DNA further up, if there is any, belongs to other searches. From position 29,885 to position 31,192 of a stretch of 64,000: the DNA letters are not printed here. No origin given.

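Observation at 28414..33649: Two-gene McrB(NxD)/DUF2357 pair with coiled coils in both partners: CoCoNuT-like type IV restriction variant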

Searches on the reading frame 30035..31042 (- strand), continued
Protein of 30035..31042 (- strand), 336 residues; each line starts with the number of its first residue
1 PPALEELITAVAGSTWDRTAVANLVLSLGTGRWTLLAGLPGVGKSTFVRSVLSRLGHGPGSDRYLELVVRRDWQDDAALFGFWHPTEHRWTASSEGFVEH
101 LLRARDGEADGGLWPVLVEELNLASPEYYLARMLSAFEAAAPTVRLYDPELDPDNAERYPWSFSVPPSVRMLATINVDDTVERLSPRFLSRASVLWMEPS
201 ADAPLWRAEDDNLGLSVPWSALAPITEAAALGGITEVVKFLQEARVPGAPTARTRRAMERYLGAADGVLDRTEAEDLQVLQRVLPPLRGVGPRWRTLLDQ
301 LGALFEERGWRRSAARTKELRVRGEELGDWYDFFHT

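Call 87: find_related_loci(query=A8, collection=genome_contigs, flank=9000)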
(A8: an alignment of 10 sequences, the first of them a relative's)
Query A8 (793 aa) in genome_contigs; peptide patterns used: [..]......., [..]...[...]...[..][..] (x = any residue, [..] = any of these).
600 stretches matched a pattern (row limit reached: there are more); 5 encode a relative of the query (tblastn E <= 1e-3); 5 distinct loci.
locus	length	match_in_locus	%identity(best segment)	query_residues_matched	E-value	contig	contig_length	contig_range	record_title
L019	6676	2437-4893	37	6-793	3e-179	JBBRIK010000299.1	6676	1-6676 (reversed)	MAG: Gemmatales bacterium isolate Co_metawrap_2780 Cmw_2780_k141_6720221_length_6676_cov_7.0000, whole genome shotgun se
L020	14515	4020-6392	36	6-793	2e-169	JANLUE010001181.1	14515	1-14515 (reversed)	MAG: Gemmataceae bacterium isolate OTE_25_concoct_364 OTE_25_k141_2653145, whole genome shotgun sequence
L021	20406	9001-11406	35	4-793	1e-167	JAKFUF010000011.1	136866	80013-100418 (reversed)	MAG: Planctomycetaceae bacterium isolate D1_Bin_10 D1_0000094, whole genome shotgun sequence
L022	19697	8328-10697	38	2-793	1e-163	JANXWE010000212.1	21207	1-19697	MAG: Fimbriiglobus sp. isolate GL140_1_metabat_325 GL140_1_k141_113444, whole genome shotgun sequence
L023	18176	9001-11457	37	4-793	3e-170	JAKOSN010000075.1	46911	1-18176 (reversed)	MAG: Planctomycetota bacterium isolate all_metabat.105_sub k201_245716, whole genome shotgun sequence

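Call 89: search_protein_families(library=pfam, proteins=[L021:3587-5254:+, L021:5997-6788:+, L021:8037-8681:-, L021:8950-11412:+, L021:11747-13654:+, L021:13788-14396:+, L021:14400-16484:+], max_evalue=0.01)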
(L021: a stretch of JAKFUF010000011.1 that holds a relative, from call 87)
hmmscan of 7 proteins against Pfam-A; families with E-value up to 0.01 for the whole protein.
L021:3587-5254:+ (555 aa): 2 families
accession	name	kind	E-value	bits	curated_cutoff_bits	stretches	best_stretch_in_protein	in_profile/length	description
PF00263.26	Secretin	-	1.8e-42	145.2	27.5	1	320-480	1-169/169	Bacterial type II and III secretion system protein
PF13629.12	T2SS-T3SS_pil_N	-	3.4e-12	46.3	23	1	84-147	4-63/72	Pilus formation protein N terminal region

L021:5997-6788:+ (263 aa): 25 families
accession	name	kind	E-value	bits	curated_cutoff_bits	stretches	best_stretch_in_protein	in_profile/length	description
PF07719.23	TPR_2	-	1.9e-25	87.2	27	3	71-103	2-34/34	Tetratricopeptide repeat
PF13432.12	TPR_16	-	8.6e-24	84.1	32.7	3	75-135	2-62/65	Tetratricopeptide repeat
PF14559.12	TPR_19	-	3.7e-20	72.5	25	2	83-141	4-62/68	Tetratricopeptide repeat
PF00515.34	TPR_1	-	2.4e-18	65.5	27.8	1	71-103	2-34/34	Tetratricopeptide repeat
PF13428.12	TPR_14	-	3.8e-18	64.6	23.5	1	71-111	2-42/44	Tetratricopeptide repeat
PF13181.12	TPR_8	-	5.2e-15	54.7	25.7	1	71-103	2-34/34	Tetratricopeptide repeat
PF13431.12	TPR_17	-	7.7e-13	48.1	24.4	0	93-124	2-33/34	Tetratricopeptide repeat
PF07721.20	TPR_4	-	1.5e-12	47.3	27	0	170-191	3-24/26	Tetratricopeptide repeat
PF13424.12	TPR_12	-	5.9e-12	46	30.1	0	72-131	5-72/77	Tetratricopeptide repeat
PF13414.12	TPR_11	-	2.8e-11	43.4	26.8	1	83-117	7-41/42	TPR repeat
PF25063.1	ARM_TT21_C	-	3.9e-11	43.7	35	1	40-101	99-160/209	Tetratricopeptide repeat protein 21 C-terminal ARM domain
PF23914.1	TPR_CcmH_CycH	-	4.1e-10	40.2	42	1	76-167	56-150/158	Cytochrome c-type biogenesis protein H TPR domain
PF13174.12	TPR_6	-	5.3e-10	39.7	26.3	0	72-102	2-32/33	Tetratricopeptide repeat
PF13176.12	TPR_7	-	2.4e-09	37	27.9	0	72-103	1-34/36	Tetratricopeptide repeat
PF13371.12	TPR_9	-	4.9e-07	30.1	35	0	48-103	7-62/73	Tetratricopeptide repeat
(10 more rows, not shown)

L021:8037-8681:- (214 aa): 2 families
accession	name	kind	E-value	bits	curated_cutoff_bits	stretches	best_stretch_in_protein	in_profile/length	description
PF13353.11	Fer4_12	-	9.2e-33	113.9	22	1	21-157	2-137/137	4Fe-4S single cluster domain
PF04055.27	Radical_SAM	-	2.6e-10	41.2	29.5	1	31-103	4-80/166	Radical SAM superfamily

L021:8950-11412:+ (820 aa): 2 families
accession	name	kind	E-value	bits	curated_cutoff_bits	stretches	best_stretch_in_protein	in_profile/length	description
PF07728.20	AAA_5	-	0.0029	18.1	22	1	503-660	3-138/139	AAA domain (dynein-related subfamily)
PF13086.12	AAA_11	-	0.0048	17.1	27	0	495-523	13-41/257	AAA domain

L021:11747-13654:+ (635 aa): 2 families
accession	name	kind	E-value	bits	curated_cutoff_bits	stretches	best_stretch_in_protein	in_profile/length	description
PF09823.15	DUF2357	-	1.6e-12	47.7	23.3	1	112-302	6-194/251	Domain of unknown function (DUF2357)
PF04411.18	PDDEXK_7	-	1e-07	32.6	22.1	1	409-544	2-122/164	PD-(D/E)XK nuclease superfamily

L021:13788-14396:+ (202 aa): 0 families

L021:14400-16484:+ (694 aa): 6 families
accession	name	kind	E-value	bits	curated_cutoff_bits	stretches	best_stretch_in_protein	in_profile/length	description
PF12831.13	FAD_oxidored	-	2.5e-116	389.8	27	1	39-541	1-416/416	FAD dependent oxidoreductase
PF25275.1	Golvesin_C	-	7.4e-20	71.8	31.6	1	565-691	1-131/132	Golvesin C-terminal domain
PF03486.20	HI0933_like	-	0.00032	20.7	50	1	39-191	2-159/244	HI0933-like protein Rossmann domain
PF00890.30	FAD_binding_2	-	0.0025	17.5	20.4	1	39-81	1-43/414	FAD binding domain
PF04820.20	Trp_halogenase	-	0.0026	17.1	21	0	133-194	153-211/458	Tryptophan halogenase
PF13450.12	NAD_binding_8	-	0.0028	18.4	21.9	0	44-76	3-35/68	NAD(P)-binding Rossmann-like domain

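Call 95: search_protein_families(library=padloc, proteins=[L018:5525-8044:+, L018:8041-9852:+, L017:5435-7996:+, L017:8002-9711:+, L021:8950-11412:+, L021:11747-13654:+], max_evalue=1)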
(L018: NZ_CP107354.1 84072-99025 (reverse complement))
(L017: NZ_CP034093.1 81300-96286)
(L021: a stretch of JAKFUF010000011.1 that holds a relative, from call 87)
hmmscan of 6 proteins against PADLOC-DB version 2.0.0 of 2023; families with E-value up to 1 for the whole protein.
L018:5525-8044:+ (839 aa): 10 families
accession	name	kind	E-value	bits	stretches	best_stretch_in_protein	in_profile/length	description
PDLC04547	PDC-M26A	-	3.7e-21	73.3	2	321-630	142-428/724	-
PDLC03868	LmuB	-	0.012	11.8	1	313-510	264-457/1035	-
PDLC00582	JetC3|JetC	-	0.013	11.2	1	187-516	781-1100/1472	DUF3584 domain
PDLC03859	LmuB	-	0.015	12.5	1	524-551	23-50/611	-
PDLC02747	PbeC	-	0.015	12.2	1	310-526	245-455/632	PbeC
PDLC00915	TRIP13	-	0.016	12.6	1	528-547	66-85/302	TRIP13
PDLC00553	JetC2|JetC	-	0.018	10.9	1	318-461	387-513/1361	DUF3584 domain; MukB-like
PDLC04140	mad8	-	0.026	12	1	510-548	12-50/314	mads_8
PDLC03865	LmuB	-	0.38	6.8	1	263-504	522-750/1007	-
PDLC00648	ZorA3|ZorA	-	0.67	6.6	1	310-451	354-499/692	MotA/ExbB/TolQ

L018:8041-9852:+ (603 aa): 0 families

L017:5435-7996:+ (853 aa): 10 families
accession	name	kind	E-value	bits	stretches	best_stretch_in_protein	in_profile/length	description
PDLC04547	PDC-M26A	-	6.7e-21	72.5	2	381-643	174-432/724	-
PDLC02756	PbeC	-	0.0003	17.9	1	265-493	331-553/643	PbeC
PDLC02740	PbeC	-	0.0011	16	1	270-514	331-578/648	PbeC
PDLC03868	LmuB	-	0.0035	13.7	1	318-444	295-422/1035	-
PDLC00580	JetC3|JetC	-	0.0038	13.5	1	319-456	318-450/1068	DUF3584 domain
PDLC00518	JetC1|JetC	-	0.037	9.8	1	323-456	677-805/1112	DUF3584 domain; MukB-like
PDLC02731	PbeC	-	0.04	10.7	1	265-482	329-537/645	PbeC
PDLC00647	ZorA3|ZorA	-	0.13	8.7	1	320-456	384-518/780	MotA/ExbB/TolQ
PDLC00006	DruC1|DruC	-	0.15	8.5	1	320-454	189-325/626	Unknown function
PDLC00648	ZorA3|ZorA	-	0.66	6.6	1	318-456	299-437/692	MotA/ExbB/TolQ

L017:8002-9711:+ (569 aa): 0 families

L021:8950-11412:+ (820 aa): 7 families
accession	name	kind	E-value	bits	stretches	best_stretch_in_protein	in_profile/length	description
PDLC04547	PDC-M26A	-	3.4e-20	70.2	2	477-616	310-441/724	-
PDLC03859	LmuB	-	1.6e-06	25.6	2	254-410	364-488/611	-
PDLC03860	LmuB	-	0.014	12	1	500-528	27-55/565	-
PDLC00249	LmuB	-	0.032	10.9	1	259-385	315-445/565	AAA ATPase domain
PDLC03862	LmuB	-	0.16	8.3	0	487-536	24-64/643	-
PDLC03865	LmuB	-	0.41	6.7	0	253-393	540-666/1007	-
PDLC03867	LmuB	-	0.49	6.8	0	499-527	25-53/605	-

L021:11747-13654:+ (635 aa): 2 families
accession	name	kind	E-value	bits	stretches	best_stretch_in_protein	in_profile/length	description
PDLC01711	typeIV_Cas6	-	0.012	13.5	1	376-415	5-44/189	Cas6_0_IVA3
PDLC04548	PDC-M26B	-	0.015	11.3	1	406-455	562-610/857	-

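Call 109: search_dna_similar(query=window:30035-31042:-, collection=plasmids, mode=protein, max_evalue=0.00001, max_rows=60, rows=spread)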
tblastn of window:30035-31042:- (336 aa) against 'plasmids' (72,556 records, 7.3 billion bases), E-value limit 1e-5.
Records with a match: 233; places in all: 237; records where one place covers at least 80% of the query: 72.
Best place of each record, by identity: <60% 233.
By first word of the organism name: Klebsiella 135; Bacillus 19; Salmonella 10; Enterobacter 8; Rhizobium 5; Escherichia 5; Citrobacter 4; Synechocystis 4; Acinetobacter 3; Sinorhizobium 3; and 28 more.
By predicted mobility (MOB-suite, as given by PLSDB): non-mobilizable 159; conjugative 51; mobilizable 23.
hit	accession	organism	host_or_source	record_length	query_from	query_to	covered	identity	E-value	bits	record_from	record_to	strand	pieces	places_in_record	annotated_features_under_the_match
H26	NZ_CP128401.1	Candidatus Chlorohelix allophototropha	Single colony of Candidatus Chlorohelix ...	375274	12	323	93%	30.1%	2e-24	111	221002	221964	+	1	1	EVE domain-containing protein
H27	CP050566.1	Rhizobium leguminosarum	Lathyrus sativus,cell culture,root ...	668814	28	330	90%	28.7%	2e-10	69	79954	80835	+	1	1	hypothetical protein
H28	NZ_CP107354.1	Klebsiella pneumoniae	Homo sapiens,sputum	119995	5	301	88%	27.6%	5e-20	99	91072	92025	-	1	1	AAA family ATPase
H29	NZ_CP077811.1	Klebsiella pneumoniae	Pteropus poliocephalus,whole organism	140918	5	301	88%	27.6%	5e-20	99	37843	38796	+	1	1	AAA family ATPase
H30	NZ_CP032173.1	Klebsiella pneumoniae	-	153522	5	301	88%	27.6%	5e-20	99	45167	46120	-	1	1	AAA family ATPase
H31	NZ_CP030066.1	Klebsiella pneumoniae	Homo sapiens,urine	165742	5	301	88%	27.6%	5e-20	99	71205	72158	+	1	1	AAA family ATPase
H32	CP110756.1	Klebsiella pneumoniae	Homo sapiens,urine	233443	5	301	88%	27.6%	5e-20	99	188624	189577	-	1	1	AAA family ATPase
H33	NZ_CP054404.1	Klebsiella pneumoniae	Homo sapiens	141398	5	301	88%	27.6%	6e-20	98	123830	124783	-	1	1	AAA family ATPase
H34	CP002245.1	Sinorhizobium fredii GR64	Phaseolus vulgaris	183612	15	310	88%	27.6%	5e-9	65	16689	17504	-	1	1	putative ATPase associated with various cellular activities AAA_5 ...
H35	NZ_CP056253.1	Citrobacter sp. RHBSTW-00903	culture,Wastewater influent sample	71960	13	334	96%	24.9%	4e-16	87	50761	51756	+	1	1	AAA family ATPase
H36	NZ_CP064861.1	Companilactobacillus futsaii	jamiecosley,whole organism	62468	16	298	84%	27.6%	9e-18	92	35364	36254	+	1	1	AAA family ATPase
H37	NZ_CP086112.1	Skermanella rosea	single cell,hydrocarbon-contaminated ...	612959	26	302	82%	27.6%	2e-8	63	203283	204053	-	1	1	AAA family ATPase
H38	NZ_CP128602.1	Roseibium aggregatum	cell culture,marine biofilms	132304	22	321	89%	24.1%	4e-8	62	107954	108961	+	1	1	hypothetical protein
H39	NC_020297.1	Synechocystis sp. PCC 6803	-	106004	34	307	82%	26.3%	3e-8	62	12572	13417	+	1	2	AAA family ATPase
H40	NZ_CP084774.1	Klebsiella quasipneumoniae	Water (environment),Whole organism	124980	27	301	82%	25.6%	3e-9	66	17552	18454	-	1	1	chromosome partitioning protein ParA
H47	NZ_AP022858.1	Bacillus cereus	-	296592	16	195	54%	28.5%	4e-17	90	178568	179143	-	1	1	AAA family ATPase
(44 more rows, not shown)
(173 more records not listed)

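Call 110: get_annotated_region(hit=H47, flank=7000)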
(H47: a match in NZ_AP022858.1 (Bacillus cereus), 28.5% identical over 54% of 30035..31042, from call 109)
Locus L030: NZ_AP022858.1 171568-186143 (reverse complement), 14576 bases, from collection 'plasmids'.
description: Bacillus cereus strain MRY14-0045 plasmid pMRY14-0045_1, complete sequence
organism: Bacillus cereus (NCBI taxid 1396)
taxonomy: Bacteria; Bacillota; Bacilli; Bacillales; Bacillaceae; Bacillus; Bacillus cereus
host: -; source: -; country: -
typing (MOB-suite, as given by PLSDB): non-mobilizable; replicon rep_cluster_125; mating-pair formation MPF_T
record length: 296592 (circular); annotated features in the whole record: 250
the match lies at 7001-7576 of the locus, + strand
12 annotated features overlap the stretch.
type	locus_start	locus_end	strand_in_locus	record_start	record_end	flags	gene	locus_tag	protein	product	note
CDS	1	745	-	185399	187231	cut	-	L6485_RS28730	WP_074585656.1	hypothetical protein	-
CDS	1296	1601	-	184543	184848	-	-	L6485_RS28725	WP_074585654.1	DUF960 family protein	-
CDS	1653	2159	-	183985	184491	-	radC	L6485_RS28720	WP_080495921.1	DNA repair protein RadC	GO:0006281 - DNA repair [Evidence IEA]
CDS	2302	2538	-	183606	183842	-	-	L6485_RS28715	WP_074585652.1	hypothetical protein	-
CDS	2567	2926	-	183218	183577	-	-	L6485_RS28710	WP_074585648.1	hypothetical protein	-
CDS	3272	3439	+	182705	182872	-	-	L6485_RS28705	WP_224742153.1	AAA family ATPase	-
CDS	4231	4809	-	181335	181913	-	-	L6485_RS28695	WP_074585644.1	hypothetical protein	-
CDS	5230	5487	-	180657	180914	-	-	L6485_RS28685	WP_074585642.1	DUF6572 domain-containing protein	-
CDS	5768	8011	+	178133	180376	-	-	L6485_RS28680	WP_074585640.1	AAA family ATPase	-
CDS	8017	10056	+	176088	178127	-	-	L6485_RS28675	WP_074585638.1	nuclease domain-containing protein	-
CDS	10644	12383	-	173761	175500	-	-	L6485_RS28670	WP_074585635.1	GTPase domain-containing protein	-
CDS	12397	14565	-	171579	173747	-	-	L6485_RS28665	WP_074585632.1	GTPase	-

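Call 111: get_annotated_region(hit=H39, flank=9000)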
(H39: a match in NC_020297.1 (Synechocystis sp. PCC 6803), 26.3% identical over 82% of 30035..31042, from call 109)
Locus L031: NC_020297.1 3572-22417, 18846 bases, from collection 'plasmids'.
description: Synechocystis sp. PCC 6803 plasmid pSYSX_M, complete sequence
organism: Synechocystis sp. PCC 6803 (NCBI taxid 1148)
taxonomy: Bacteria; Cyanobacteriota; Cyanophyceae; Synechococcales; Merismopediaceae; Synechocystis; Synechocystis sp. PCC 6803
host: -; source: -; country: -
typing (MOB-suite, as given by PLSDB): non-mobilizable
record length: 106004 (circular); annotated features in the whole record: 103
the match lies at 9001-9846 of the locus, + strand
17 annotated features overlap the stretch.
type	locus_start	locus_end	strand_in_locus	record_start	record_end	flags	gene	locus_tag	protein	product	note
CDS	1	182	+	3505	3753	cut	-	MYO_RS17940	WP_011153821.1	hypothetical protein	-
CDS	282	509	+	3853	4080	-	-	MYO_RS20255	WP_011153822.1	hypothetical protein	-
CDS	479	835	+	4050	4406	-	-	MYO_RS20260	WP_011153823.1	hypothetical protein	-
CDS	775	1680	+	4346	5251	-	-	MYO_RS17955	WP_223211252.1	ATP-binding protein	-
CDS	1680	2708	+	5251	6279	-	-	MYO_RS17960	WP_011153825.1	metal-dependent hydrolase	-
CDS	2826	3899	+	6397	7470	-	-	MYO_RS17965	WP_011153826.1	DUF87 domain-containing protein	-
CDS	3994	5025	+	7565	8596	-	-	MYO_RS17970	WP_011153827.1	hypothetical protein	-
CDS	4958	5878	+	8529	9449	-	-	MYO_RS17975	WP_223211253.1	hypothetical protein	-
CDS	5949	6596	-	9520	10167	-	-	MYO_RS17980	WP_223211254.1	hypothetical protein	-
CDS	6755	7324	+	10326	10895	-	-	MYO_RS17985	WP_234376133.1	thermonuclease family protein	-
CDS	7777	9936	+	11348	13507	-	-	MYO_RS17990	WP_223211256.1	AAA family ATPase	-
CDS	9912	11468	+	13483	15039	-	-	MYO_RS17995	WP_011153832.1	DUF2357 domain-containing protein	-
CDS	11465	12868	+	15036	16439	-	-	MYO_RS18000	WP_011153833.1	hypothetical protein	-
CDS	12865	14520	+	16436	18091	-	-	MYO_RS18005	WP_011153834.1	phospholipase D family protein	-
CDS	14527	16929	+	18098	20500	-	-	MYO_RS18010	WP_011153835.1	hypothetical protein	-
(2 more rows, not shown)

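Call 112: get_annotated_region(hit=H35, flank=9000)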
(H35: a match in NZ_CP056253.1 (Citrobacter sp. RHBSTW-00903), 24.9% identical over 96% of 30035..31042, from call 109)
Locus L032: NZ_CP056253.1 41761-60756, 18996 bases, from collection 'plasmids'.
description: Citrobacter sp. RHBSTW-00903 plasmid pRHBSTW-00903_3, complete sequence
organism: Citrobacter sp. RHBSTW-00903 (NCBI taxid 2742670)
taxonomy: Bacteria; Pseudomonadota; Gammaproteobacteria; Enterobacterales; Enterobacteriaceae; Citrobacter; Citrobacter sp. RHBSTW-00903
host: -; source: culture,Wastewater influent sample; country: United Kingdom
typing (MOB-suite, as given by PLSDB): non-mobilizable; mating-pair formation MPF_F
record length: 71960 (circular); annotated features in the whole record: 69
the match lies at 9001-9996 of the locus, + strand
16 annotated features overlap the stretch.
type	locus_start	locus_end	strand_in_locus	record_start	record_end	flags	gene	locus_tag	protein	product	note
CDS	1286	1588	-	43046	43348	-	-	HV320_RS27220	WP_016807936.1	PIN domain-containing protein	-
CDS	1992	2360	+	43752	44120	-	-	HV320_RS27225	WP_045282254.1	hypothetical protein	-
CDS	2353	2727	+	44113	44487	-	-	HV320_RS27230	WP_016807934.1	hypothetical protein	-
CDS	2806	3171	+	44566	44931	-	-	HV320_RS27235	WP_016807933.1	hypothetical protein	-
CDS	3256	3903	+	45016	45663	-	-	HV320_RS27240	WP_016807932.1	hypothetical protein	-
CDS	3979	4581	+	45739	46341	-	-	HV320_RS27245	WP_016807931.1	DUF3085 domain-containing protein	-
CDS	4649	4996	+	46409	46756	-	-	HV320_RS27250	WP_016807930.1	hypothetical protein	-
CDS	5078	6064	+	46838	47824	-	-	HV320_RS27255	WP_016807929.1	ArdC-like ssDNA-binding domain-containing protein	-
CDS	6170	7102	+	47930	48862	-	-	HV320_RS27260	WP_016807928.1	DUF1281 domain-containing protein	-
CDS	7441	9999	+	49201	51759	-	-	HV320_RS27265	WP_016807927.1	AAA family ATPase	-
CDS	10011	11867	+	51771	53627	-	-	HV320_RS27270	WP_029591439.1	DUF2357 domain-containing protein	-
CDS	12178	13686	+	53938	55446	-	-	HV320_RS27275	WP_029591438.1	UvrD-helicase domain-containing protein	-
CDS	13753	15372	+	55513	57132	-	-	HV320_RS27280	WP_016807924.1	TraI domain-containing protein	-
CDS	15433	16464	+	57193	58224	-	-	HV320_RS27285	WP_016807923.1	site-specific integrase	GO:0015074 - DNA integration [Evidence IEA]; GO:0006310 - DNA recombination [Evidence IEA]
CDS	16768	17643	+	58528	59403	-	-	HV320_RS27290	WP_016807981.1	ParA family protein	-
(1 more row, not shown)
